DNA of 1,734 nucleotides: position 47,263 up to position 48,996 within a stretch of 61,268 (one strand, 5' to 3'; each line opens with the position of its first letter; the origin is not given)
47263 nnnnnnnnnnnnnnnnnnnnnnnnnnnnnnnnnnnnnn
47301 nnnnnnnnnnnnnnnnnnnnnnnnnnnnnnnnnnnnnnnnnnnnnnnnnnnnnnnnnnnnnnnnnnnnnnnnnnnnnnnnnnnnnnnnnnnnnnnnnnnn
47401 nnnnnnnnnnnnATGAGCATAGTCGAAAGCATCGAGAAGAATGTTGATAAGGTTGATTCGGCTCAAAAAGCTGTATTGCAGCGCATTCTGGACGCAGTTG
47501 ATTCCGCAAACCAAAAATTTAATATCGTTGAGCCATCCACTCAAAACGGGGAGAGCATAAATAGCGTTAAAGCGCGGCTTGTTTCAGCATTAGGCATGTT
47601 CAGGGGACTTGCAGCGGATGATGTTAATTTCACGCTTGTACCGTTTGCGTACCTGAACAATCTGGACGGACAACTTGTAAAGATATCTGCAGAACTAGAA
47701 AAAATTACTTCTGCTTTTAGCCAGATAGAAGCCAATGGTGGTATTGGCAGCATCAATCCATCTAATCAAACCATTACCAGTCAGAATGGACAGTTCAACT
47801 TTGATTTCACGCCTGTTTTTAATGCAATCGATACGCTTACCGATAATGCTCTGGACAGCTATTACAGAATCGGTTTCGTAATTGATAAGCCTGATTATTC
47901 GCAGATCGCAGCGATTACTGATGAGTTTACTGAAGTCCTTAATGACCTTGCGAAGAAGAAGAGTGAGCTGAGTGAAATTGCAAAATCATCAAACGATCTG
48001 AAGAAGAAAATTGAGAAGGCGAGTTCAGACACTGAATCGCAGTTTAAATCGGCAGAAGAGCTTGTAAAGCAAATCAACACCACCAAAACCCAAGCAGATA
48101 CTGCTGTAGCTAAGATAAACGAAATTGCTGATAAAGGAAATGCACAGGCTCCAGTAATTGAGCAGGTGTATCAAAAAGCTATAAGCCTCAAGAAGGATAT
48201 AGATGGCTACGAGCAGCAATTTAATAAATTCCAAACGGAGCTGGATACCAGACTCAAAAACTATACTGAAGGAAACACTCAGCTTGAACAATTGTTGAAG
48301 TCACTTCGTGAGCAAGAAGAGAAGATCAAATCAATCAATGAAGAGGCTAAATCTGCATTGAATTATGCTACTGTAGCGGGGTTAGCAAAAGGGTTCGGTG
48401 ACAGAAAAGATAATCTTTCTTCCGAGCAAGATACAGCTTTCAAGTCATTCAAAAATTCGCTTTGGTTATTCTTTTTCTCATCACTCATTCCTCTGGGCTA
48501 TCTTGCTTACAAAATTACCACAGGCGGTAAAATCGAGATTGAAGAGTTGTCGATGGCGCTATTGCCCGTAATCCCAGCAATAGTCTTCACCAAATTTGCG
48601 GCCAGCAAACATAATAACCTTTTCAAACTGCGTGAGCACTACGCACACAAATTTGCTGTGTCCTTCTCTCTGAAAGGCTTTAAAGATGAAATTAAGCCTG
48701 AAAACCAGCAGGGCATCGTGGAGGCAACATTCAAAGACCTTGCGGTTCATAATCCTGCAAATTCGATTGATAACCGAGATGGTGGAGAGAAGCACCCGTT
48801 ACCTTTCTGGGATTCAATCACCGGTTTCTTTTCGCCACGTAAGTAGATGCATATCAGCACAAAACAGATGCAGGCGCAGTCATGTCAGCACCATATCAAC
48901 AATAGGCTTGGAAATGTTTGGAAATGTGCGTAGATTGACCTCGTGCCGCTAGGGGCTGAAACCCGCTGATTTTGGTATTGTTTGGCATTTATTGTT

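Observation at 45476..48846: Three-gene cargo between integrase and att: m5C methyltransferase, GIY-YIG nuclease and a coiled-coil two-TM protein (candidate undescribed defence module)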

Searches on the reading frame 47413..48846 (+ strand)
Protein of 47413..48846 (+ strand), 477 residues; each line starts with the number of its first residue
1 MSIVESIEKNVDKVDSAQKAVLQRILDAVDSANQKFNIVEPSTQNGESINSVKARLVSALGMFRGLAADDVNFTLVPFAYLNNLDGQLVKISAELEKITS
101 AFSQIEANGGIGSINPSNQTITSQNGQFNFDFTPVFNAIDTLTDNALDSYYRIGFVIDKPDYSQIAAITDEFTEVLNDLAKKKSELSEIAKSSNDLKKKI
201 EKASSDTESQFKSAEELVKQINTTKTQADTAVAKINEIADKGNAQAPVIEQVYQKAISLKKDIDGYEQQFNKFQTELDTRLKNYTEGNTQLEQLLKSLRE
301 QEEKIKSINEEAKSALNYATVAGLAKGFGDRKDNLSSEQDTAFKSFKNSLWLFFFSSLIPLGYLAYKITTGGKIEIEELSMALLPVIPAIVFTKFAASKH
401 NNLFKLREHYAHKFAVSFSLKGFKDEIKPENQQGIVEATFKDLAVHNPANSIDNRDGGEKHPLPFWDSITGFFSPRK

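Call 4: search_protein_families(library=pfam, proteins=[window:47413-48846:+], max_evalue=0.01)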
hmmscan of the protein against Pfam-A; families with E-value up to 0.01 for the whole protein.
window:47413-48846:+ (477 aa): 6 families
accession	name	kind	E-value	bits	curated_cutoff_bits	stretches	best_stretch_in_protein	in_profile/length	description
PF04108.17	ATG17_like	-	0.00012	22.1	43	1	12-241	112-276/355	Autophagy protein ATG17-like domain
PF13094.11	CENP-Q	-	0.0015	19.1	28.5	1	171-311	23-153/162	CENP-Q, a CENPA-CAD centromere complex subunit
PF06103.16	DUF948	-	0.0023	18.5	37.2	0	257-314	22-79/89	Bacterial protein of unknown function (DUF948)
PF09720.15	Unstab_antitox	-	0.0027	18.1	23.3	0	3-31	14-43/54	Putative addiction module component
PF06419.17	COG6_N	-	0.004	17.7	27.4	1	168-230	31-93/114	Conserved oligomeric complex COG6, N-terminal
PF12699.13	phiKZ_IP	-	0.0055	16.4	27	1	157-221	288-352/387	phiKZ-like phage internal head proteins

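Call 5: search_protein_families(library=padloc, proteins=[window:47413-48846:+], max_evalue=0.01)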
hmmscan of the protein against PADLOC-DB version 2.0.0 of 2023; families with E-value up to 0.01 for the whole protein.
window:47413-48846:+ (477 aa): 21 families
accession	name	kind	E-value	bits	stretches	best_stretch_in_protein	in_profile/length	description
PDLC03861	LmuB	-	5.3e-07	26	1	156-300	555-698/1213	-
PDLC04890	PDC-S06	-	3.4e-06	23.9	1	177-312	321-457/732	-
PDLC00551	JetC2|JetC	-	7.8e-06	22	1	155-320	838-994/1365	DUF3584 domain; MukB-like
PDLC03859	LmuB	-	8.7e-06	23.2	1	22-318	252-487/611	-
PDLC00517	JetC1|JetC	-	2.4e-05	20.8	1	157-298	685-836/1119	DUF3584 domain; MukB-like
PDLC00582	JetC3|JetC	-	3e-05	20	1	164-315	854-1011/1472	DUF3584 domain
PDLC03865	LmuB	-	5.3e-05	19.6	1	4-316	557-836/1007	-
PDLC00254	LmuB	-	0.00015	18.5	1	167-348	223-399/563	AAA ATPase domain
PDLC00580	JetC3|JetC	-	0.00015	18.2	1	170-315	305-445/1068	DUF3584 domain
PDLC02668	DndD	-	0.00037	17.6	1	164-313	347-491/659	DndD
PDLC00581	JetC3|JetC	-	0.00039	16.3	1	163-309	1005-1161/1473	DUF3584 domain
PDLC00507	JetC1|JetC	-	0.00062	16.2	1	163-304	718-858/1215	DUF3584 domain; MukB-like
PDLC00518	JetC1|JetC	-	0.0018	14.2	1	182-339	626-782/1112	DUF3584 domain; MukB-like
PDLC00519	JetC1|JetC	-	0.0036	13.5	1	178-312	235-761/1097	DUF3584 domain; MukB-like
PDLC00552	JetC2|JetC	-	0.0037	12.9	1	167-310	836-983/1365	DUF3584 domain; MukB-like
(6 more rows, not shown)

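Call 6: search_protein_families(library=ncbifam, proteins=[window:47413-48846:+], max_evalue=0.01)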
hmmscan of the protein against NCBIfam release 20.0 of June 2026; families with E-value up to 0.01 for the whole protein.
window:47413-48846:+ (477 aa): 14 families
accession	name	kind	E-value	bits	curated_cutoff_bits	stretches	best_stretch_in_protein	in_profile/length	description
TIGR02169.1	SMC_prok_A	equivalog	5.9e-08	30.9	729.4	1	157-314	786-943/1165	chromosome segregation protein SMC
NF045487.1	ASRP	equivalog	3.2e-07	29.4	300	1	169-318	333-482/593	archaea-specific SMC-related protein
TIGR02168.1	SMC_prok_B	equivalog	3.3e-06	25.2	567.35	1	166-312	270-835/1181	chromosome segregation protein SMC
NF003034.1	PRK03918.1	equivalog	3.3e-05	22.1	700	1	176-314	216-349/878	DNA double-strand break repair ATPase Rad50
TIGR04523.1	Mplasa_alph_rch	subfamily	0.00012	20.2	270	1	169-314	362-507/745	helix-rich protein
NF033930.1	pneumo_PspA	exception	0.00024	19.9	850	1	177-317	157-292/659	pneumococcal surface protein A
TIGR00996.1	Mtu_fam_mce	paralog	0.0003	20.1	140.5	1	162-243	166-247/291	MCE family protein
NF041035.1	Rad50_Halo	equivalog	0.00035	19.1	1000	1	169-315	236-378/883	DNA double-strand break repair ATPase Rad50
NF038350.1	taxis_HmpF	equivalog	0.00049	18.6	200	1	164-313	149-298/553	pilus motility taxis protein HmpF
NF041034.1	Rad50_Sulf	equivalog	0.00061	17.8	1000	1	162-314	238-396/872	DNA double-strand break repair ATPase Rad50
NF002572.0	PRK02224.1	equivalog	0.0014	17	1087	1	170-339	251-421/888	DNA double-strand break repair ATPase Rad50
TIGR04527.1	mycoplas_twoTM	subfamily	0.0021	17.8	125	0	153-232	63-137/248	MG_279/MG_280 family protein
NF003422.0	PRK04863.1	equivalog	0.0029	15.2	699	1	173-313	441-578/1486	chromosome partition protein MukB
TIGR01843.1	type_I_hlyD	subfamily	0.0087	15.1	208.65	0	174-315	122-264/422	HlyD family type I secretion periplasmic adaptor subunit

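Call 8: search_protein_families(library=phrogs, proteins=[window:47413-48846:+], max_evalue=0.001)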
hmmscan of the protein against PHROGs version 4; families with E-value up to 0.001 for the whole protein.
window:47413-48846:+ (477 aa): 4 families
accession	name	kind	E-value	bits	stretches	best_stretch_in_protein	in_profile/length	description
phrog_30912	-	unknown function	1e-07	32.2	1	282-447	212-373/426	-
phrog_77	-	DNA, RNA and nucleotide metabolism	0.00053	19.6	1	83-237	655-788/967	SbcC-like subunit of palindrome specific endonuclease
phrog_34659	-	unknown function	0.00083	19.4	0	178-238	169-229/433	-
phrog_18616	-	unknown function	0.00088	20.8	0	12-104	9-103/106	-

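Call 10: find_homologous_proteins(query=window:47413-48846:+)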
Query window:47413-48846:+ (477 aa): 4 proteins with E <= 0.001 among 8000 candidates.
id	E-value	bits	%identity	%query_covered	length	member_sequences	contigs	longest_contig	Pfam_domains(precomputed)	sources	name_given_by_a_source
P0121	0.0e+0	1015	99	100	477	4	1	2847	PF23435.3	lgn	-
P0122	1.0e-183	630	71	87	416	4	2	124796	-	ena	-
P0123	6.6e-162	558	94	60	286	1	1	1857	PF04108.18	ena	-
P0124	2.6e-102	361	38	100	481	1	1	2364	-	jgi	-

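Call 13: search_solved_structures(query=window:47413-48846:+, max_evalue=1)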
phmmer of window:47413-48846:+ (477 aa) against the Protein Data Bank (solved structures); distinct sequences matched with E-value up to 1: 1.
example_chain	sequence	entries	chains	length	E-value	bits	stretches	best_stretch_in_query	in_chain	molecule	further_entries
6lp3_C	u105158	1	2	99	0.094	15.2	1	214-285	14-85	GTPase-activating protein BEM3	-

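Call 35: search_protein_representatives(protein=window:47413-48846:+)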
Query: 477 residues. Proteins with E-value up to 0.001 (for the whole library): 691; up to 1e-10: 266; up to 1e-30: 46. The best 150 are listed.
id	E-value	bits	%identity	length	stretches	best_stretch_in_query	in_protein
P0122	3.3e-184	629.6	71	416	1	62-477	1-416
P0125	1.1e-88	314.8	36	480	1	3-474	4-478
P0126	2.0e-77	277.8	66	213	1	1-212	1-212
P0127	1.7e-49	185.7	31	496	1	35-468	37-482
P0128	2.7e-47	178.4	30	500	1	8-469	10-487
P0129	3.8e-47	178.0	30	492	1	11-469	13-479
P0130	2.4e-46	175.3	29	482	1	3-467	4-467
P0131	3.4e-46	174.8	29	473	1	18-465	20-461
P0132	5.5e-45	170.9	27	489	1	6-466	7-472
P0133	5.6e-45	170.8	28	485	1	9-456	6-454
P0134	8.2e-43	163.7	45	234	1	290-476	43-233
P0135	3.2e-41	158.5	31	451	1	28-440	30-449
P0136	7.1e-41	157.3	27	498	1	6-469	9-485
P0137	7.2e-41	157.3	29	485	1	3-470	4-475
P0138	7.5e-41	157.2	29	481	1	21-469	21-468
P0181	1.8e-28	116.4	25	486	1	1-432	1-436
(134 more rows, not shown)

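Call 37: search_protein_families(library=pfam, alignment_id=A2, max_evalue=0.1)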
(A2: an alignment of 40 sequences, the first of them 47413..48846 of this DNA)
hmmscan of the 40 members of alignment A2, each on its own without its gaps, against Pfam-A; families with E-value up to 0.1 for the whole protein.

A. member 1, window:47413-48846:+ (477 aa): 9 families
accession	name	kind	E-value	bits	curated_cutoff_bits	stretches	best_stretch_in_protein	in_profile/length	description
PF04108.17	ATG17_like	-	0.00012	22.1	43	2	12-241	112-276/355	Autophagy protein ATG17-like domain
PF13094.11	CENP-Q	-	0.0015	19.1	28.5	1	171-311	23-153/162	CENP-Q, a CENPA-CAD centromere complex subunit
PF06103.16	DUF948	-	0.0023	18.5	37.2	0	257-314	22-79/89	Bacterial protein of unknown function (DUF948)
PF09720.15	Unstab_antitox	-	0.0027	18.1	23.3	0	3-31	14-43/54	Putative addiction module component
PF06419.17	COG6_N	-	0.004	17.7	27.4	1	168-230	31-93/114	Conserved oligomeric complex COG6, N-terminal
PF12699.13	phiKZ_IP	-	0.0055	16.4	27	1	157-221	288-352/387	phiKZ-like phage internal head proteins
PF07303.18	Occludin_ELL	-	0.057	14.6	31.2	0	258-305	26-73/101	Occludin homology domain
PF23991.1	DUF7310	-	0.058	14.3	40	0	4-34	39-68/83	Coiled-coil region of unknown function (DUF7310)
PF07426.16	Dynactin_p22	-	0.073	13.3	25.2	0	182-317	24-150/168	Dynactin subunit p22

B. families by the number of members that match (of 40 scanned): 199 families (the first 25 are shown)
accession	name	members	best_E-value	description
PF09728.14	Taxilin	12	6.3e-06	Myosin-like coiled-coil protein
PF13166.12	AAA_13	11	2.6e-05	AAA domain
PF07926.17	TPR_MLP1_2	11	0.0025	TPR/MLP1/MLP2-like protein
PF06103.16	DUF948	9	0.00031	Bacterial protein of unknown function (DUF948)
PF04108.17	ATG17_like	8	3.4e-06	Autophagy protein ATG17-like domain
PF13851.11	GAS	8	1.5e-05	Growth-arrest specific micro-tubule binding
PF25034.1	Spectrin_SYNE1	7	0.00019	Nesprin-1, spectrin repeats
PF14362.11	DUF4407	6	7.1e-06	Domain of unknown function (DUF4407)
PF06160.17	EzrA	6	7.8e-06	Septation ring formation regulator, EzrA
PF17675.6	APG6_N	6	8.8e-05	Apg6 coiled-coil region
PF06008.19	Laminin_I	6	0.011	Laminin Domain I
PF05531.17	NPV_P10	5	0.00013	Nucleopolyhedrovirus P10 protein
PF07889.17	DUF1664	5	0.00044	Protein of unknown function (DUF1664)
PF08614.16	ATG16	5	0.0013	Autophagy protein 16 (ATG16)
PF24423.1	OVT1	5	0.0026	Major antigen, helical domain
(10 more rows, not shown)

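Call 38: search_protein_families(library=padloc, alignment_id=A2, max_evalue=0.001)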
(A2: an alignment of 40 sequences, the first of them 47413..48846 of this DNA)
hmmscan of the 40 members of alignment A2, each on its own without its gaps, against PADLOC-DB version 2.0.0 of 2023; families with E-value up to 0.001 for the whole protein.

A. member 1, window:47413-48846:+ (477 aa): 12 families
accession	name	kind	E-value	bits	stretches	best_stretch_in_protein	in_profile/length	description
PDLC03861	LmuB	-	5.3e-07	26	1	156-300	555-698/1213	-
PDLC04890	PDC-S06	-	3.4e-06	23.9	1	177-312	321-457/732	-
PDLC00551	JetC2|JetC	-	7.8e-06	22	1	155-320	838-994/1365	DUF3584 domain; MukB-like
PDLC03859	LmuB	-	8.7e-06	23.2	1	22-318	252-487/611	-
PDLC00517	JetC1|JetC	-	2.4e-05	20.8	1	157-298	685-836/1119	DUF3584 domain; MukB-like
PDLC00582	JetC3|JetC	-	3e-05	20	1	164-315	854-1011/1472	DUF3584 domain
PDLC03865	LmuB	-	5.3e-05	19.6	1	4-316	557-836/1007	-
PDLC00254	LmuB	-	0.00015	18.5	1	167-348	223-399/563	AAA ATPase domain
PDLC00580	JetC3|JetC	-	0.00015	18.2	1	170-315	305-445/1068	DUF3584 domain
PDLC02668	DndD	-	0.00037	17.6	1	164-313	347-491/659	DndD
PDLC00581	JetC3|JetC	-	0.00039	16.3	1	163-309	1005-1161/1473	DUF3584 domain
PDLC00507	JetC1|JetC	-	0.00062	16.2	1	163-304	718-858/1215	DUF3584 domain; MukB-like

B. families by the number of members that match (of 40 scanned): 42 families (the first 25 are shown)
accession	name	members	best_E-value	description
PDLC03859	LmuB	28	5.1e-08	-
PDLC00551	JetC2|JetC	24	1.1e-08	DUF3584 domain; MukB-like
PDLC03865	LmuB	18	4.6e-08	-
PDLC00582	JetC3|JetC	16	2.4e-06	DUF3584 domain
PDLC00006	DruC1|DruC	14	6.5e-06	Unknown function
PDLC03868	LmuB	14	1.1e-05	-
PDLC00580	JetC3|JetC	14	2e-05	DUF3584 domain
PDLC00581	JetC3|JetC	12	2.7e-06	DUF3584 domain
PDLC00550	JetC2|JetC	8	1.5e-05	DUF3584 domain; MukB-like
PDLC03861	LmuB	7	2.3e-08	-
PDLC00553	JetC2|JetC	7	6.5e-06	DUF3584 domain; MukB-like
PDLC00519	JetC1|JetC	7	8.2e-05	DUF3584 domain; MukB-like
PDLC00254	LmuB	6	5.4e-07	AAA ATPase domain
PDLC00517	JetC1|JetC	5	2.4e-05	DUF3584 domain; MukB-like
PDLC00518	JetC1|JetC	5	4.3e-05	DUF3584 domain; MukB-like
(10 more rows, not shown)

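Call 39: find_homologous_proteins(query=A2, max_evalue=1e-10)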
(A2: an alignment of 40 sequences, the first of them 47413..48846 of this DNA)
Query A2 (40 sequences) (477 aa, profile of the alignment): 7 proteins with E <= 1e-10 among 8000 candidates.
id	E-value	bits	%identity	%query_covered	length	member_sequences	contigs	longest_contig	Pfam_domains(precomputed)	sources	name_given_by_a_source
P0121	2.2e-141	490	99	100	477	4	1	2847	PF23435.3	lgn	-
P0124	1.0e-126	442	38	100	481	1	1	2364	-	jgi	-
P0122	7.1e-124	432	71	87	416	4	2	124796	-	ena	-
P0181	6.6e-112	393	24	89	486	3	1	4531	-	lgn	-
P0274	2.0e-106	375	26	88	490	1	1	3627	PF10174.15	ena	-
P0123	7.1e-66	241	94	60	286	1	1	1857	PF04108.18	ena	-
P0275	2.2e-14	71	22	73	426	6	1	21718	PF01442.24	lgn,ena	-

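Call 41: find_encoding_contigs(protein=P0122, flank=10000, max_places=3)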
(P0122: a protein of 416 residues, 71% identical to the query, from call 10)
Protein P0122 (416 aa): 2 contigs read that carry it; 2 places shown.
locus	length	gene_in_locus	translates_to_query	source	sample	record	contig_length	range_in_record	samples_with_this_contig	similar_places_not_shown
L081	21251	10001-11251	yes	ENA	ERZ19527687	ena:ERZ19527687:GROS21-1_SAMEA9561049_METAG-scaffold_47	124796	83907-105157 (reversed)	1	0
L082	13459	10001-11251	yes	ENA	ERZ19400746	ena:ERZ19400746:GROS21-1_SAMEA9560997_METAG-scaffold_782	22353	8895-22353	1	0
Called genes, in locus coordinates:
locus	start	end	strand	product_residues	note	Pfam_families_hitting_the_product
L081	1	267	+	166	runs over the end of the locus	PF00691:OmpA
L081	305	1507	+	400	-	PF16526:CLZ (faint), PF13424:TPR_12 (faint), PF00515:TPR_1 (faint), PF07719:TPR_2 (faint), PF13181:TPR_8 (faint), PF13428:TPR_14 (faint), PF13432:TPR_16, PF13174:TPR_6 (weak)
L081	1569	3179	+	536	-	PF02366:PMT, PF13231:PMT_2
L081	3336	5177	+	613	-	PF06480:FtsH_ext, PF05496:RuvB_N (faint), PF00004:AAA, PF07728:AAA_5 (weak), PF17862:AAA_lid_3, PF01434:Peptidase_M41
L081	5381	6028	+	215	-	-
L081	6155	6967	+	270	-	PF02602:HEM4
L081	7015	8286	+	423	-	-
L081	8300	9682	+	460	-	PF07219:HemY_N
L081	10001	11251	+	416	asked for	-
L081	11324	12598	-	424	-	PF00275:EPSP_synthase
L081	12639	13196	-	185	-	PF22769:DCD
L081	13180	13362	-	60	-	-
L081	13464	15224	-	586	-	PF03814:KdpA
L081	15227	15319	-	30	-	PF09604:Potass_KdpF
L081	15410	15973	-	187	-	PF18306:LDcluster4, PF03641:Lysine_decarbox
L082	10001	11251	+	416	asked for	-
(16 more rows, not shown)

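Call 43: find_encoding_contigs(protein=P0275, flank=8000, max_places=2)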
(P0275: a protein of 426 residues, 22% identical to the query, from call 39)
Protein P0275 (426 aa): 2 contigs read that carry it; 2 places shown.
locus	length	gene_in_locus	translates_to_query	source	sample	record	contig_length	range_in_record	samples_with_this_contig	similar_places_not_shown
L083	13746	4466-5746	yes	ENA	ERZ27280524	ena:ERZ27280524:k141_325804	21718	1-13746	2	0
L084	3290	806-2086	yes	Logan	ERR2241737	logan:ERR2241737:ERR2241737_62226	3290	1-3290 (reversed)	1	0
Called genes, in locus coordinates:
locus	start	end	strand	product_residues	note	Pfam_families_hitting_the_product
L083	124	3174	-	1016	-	PF02415:Chlam_PMP (faint)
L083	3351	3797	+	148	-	PF00583:Acetyltransf_1, PF13673:Acetyltransf_10, PF13508:Acetyltransf_7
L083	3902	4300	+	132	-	PF01638:HxlR, PF01047:MarR (weak)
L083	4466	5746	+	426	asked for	PF01442:Apolipoprotein (weak)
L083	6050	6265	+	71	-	-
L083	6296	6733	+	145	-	-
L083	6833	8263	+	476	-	-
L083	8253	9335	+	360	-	-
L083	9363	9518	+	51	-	-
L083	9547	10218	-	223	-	-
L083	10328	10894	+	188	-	PF00589:Phage_integrase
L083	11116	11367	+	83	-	-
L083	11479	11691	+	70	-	PF11211:DUF2997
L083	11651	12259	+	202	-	PF13353:Fer4_12, PF04055:Radical_SAM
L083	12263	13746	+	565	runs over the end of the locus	PF00004:AAA, PF17862:AAA_lid_3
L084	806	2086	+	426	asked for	PF01442:Apolipoprotein (weak)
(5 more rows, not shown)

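Call 44: find_encoding_contigs(protein=P0181, flank=8000, max_places=2)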
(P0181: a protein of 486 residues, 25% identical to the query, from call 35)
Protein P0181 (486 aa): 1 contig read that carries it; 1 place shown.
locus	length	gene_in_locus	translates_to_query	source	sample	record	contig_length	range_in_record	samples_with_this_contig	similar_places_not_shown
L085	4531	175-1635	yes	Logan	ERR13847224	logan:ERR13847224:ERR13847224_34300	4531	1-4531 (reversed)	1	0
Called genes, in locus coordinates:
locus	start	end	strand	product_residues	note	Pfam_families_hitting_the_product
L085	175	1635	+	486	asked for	-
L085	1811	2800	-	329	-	-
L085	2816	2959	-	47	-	-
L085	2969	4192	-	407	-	-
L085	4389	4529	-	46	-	?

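Call 45: find_related_loci(query=A3, collection=viral_contigs, flank=8000)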
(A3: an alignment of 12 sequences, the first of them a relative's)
Query A3 (500 aa) in viral_contigs; peptide patterns used: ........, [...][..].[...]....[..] (x = any residue, [..] = any of these).
122 stretches matched a pattern, but none encodes a relative of the query by tblastn (E <= 1e-3).

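Call 46: find_related_loci(query=A3, collection=metagenome_contigs, flank=8000)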
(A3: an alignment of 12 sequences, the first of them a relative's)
Query A3 (500 aa) in metagenome_contigs; peptide patterns used: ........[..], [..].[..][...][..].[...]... (x = any residue, [..] = any of these).
559 stretches matched a pattern; 14 encode a relative of the query (tblastn E <= 1e-3); 14 distinct loci.
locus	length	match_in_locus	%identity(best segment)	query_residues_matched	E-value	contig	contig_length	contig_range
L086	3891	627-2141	52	1-500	3e-171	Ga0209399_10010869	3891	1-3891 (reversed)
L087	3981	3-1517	52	1-500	3e-170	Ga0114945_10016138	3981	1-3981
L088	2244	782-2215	43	16-498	2e-142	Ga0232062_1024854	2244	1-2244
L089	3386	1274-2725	45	4-499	7e-132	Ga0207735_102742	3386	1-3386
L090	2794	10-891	63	206-498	3e-124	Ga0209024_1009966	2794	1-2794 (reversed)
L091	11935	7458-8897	33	6-492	2e-78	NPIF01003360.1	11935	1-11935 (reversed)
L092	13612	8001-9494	34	1-491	8e-70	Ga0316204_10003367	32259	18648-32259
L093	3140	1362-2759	32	35-500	2e-63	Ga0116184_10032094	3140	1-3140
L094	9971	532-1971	30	8-499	2e-60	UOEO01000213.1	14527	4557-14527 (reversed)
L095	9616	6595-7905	30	31-480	4e-59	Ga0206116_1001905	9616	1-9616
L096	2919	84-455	73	378-500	2e-54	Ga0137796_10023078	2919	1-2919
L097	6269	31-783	35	244-499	8e-42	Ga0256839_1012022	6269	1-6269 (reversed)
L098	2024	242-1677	27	8-498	9e-29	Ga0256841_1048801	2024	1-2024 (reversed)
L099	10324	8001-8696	25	208-446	5e-11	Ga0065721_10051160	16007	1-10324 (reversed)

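Call 53: search_dna_similar(query=window:47413-48846:+, collection=plasmids, mode=protein, max_rows=15, max_evalue=0.001)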
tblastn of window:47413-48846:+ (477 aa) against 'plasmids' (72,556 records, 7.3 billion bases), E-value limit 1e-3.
Records with a match: 9; places in all: 9; records where one place covers at least 80% of the query: 0.
Best place of each record, by identity: <60% 9.
By first word of the organism name: Vibrio 5; Campylobacter 4.
By predicted mobility (MOB-suite, as given by PLSDB): mobilizable 5; conjugative 4.
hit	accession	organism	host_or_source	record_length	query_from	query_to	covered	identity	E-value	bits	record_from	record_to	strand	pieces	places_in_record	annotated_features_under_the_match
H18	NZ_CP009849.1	Vibrio parahaemolyticus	aquarium water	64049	170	447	58%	24.1%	6e-8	63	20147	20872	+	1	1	hypothetical protein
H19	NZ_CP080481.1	Vibrio parahaemolyticus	whole organism,shellfish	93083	170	447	58%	24.1%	6e-8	63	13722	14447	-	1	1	hypothetical protein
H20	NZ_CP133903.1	Vibrio parahaemolyticus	Penaeus vannamei,Diseased shrimp,shrimp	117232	170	447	58%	24.1%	6e-8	63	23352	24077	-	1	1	hypothetical protein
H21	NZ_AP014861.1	Vibrio parahaemolyticus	-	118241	170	447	58%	24.1%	6e-8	63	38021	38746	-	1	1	hypothetical protein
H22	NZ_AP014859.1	Vibrio parahaemolyticus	Penaeus vannamei,hepatopancrease of ...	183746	170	447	58%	24.1%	6e-8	63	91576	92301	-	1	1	hypothetical protein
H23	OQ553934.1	Campylobacter jejuni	Homo sapiens,human,feces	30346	253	428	37%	26.1%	1e-6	59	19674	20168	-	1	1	hypothetical protein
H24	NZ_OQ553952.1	Campylobacter coli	Homo sapiens,human,blood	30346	253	428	37%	26.1%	1e-6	59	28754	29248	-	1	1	hypothetical protein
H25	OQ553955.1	Campylobacter jejuni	Homo sapiens,human,feces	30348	253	428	37%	26.1%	1e-6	59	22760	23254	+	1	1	hypothetical protein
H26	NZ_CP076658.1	Campylobacter novaezeelandiae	Cell culture,river water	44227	286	428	30%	29.9%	6e-4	50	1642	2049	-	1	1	hypothetical protein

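Call 54: search_dna_similar(query=window:47413-48846:+, collection=phages, mode=protein, max_rows=15, max_evalue=0.001)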
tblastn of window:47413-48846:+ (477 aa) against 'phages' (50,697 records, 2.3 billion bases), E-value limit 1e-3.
No match.
